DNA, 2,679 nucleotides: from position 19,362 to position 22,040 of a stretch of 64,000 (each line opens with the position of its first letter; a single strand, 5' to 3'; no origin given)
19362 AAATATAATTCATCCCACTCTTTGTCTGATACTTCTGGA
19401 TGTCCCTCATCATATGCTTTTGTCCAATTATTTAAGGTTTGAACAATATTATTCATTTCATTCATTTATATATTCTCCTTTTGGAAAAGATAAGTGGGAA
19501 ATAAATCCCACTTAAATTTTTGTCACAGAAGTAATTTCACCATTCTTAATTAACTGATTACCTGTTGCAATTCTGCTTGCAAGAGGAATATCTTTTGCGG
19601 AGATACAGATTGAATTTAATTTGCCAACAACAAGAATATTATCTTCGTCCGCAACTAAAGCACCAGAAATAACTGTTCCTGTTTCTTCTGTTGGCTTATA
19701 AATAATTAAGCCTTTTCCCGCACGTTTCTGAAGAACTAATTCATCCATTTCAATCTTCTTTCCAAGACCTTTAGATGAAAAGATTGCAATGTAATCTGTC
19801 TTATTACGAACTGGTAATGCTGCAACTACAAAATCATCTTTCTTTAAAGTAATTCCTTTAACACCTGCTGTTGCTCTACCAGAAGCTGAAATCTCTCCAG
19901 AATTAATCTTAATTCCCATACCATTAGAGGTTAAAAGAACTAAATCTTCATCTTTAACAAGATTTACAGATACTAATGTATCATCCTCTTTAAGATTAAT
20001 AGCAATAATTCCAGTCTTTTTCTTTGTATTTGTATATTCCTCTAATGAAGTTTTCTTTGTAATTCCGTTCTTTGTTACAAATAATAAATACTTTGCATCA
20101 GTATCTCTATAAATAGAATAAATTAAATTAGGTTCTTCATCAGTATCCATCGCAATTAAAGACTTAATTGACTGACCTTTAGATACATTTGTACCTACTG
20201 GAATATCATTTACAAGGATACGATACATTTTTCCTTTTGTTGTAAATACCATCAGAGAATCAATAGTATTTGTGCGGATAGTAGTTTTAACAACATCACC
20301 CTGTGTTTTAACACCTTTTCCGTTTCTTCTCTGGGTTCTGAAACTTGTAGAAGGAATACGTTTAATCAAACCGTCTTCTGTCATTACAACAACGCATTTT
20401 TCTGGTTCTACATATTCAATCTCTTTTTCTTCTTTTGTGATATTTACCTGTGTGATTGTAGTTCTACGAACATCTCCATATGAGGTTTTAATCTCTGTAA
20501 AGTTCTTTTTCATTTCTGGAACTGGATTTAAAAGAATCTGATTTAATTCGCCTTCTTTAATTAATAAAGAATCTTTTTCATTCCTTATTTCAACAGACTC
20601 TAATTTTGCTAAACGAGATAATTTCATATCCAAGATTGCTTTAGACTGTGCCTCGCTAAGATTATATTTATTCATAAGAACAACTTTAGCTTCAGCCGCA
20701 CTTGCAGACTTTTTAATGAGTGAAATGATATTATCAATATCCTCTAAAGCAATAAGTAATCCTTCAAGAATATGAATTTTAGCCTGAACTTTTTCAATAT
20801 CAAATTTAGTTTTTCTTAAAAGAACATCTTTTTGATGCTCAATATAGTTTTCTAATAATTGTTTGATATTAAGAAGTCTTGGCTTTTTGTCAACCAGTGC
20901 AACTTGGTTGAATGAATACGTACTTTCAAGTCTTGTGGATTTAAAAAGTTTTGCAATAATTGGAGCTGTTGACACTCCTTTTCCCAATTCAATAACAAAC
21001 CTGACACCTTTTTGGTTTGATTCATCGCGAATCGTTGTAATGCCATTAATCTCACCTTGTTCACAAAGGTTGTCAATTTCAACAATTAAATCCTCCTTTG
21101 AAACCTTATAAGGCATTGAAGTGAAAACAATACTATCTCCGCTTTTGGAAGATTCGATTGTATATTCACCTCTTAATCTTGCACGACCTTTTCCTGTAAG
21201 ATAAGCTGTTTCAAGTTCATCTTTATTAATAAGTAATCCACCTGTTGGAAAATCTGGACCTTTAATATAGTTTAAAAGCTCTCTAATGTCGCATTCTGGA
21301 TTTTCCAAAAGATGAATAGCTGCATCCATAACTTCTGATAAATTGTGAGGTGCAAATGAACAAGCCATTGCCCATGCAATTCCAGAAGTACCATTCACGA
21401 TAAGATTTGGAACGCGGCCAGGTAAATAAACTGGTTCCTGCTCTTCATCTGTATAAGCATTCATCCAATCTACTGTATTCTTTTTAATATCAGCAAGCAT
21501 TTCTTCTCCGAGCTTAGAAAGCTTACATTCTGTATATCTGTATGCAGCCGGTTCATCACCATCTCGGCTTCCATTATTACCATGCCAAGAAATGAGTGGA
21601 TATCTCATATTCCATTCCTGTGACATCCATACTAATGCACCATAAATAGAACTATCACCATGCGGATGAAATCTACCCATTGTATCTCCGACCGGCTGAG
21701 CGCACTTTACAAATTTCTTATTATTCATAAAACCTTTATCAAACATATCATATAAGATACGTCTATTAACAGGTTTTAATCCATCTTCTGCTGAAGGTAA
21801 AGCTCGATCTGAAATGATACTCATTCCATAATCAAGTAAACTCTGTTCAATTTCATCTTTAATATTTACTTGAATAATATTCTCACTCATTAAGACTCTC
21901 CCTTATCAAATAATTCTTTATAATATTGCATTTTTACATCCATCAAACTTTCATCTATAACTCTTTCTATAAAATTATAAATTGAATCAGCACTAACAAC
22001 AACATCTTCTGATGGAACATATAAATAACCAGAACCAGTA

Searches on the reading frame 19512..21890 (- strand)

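Call 64: search_protein_families(library=phrogs, proteins=[window:19512-21890:-], max_evalue=0.00001)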
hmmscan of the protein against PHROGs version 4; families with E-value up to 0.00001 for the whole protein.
window:19512-21890:- (792 aa): 3 families
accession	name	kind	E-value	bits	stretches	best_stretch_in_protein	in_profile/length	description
phrog_551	-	DNA, RNA and nucleotide metabolism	3.2e-145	486.4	1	3-717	5-700/701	DNA topoisomerase II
phrog_28877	-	DNA, RNA and nucleotide metabolism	2.6e-103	347.7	1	3-720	681-1402/1441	DNA topoisomerase II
phrog_20354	-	DNA, RNA and nucleotide metabolism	2.9e-21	77.3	1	4-138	2-136/142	DNA topoisomerase II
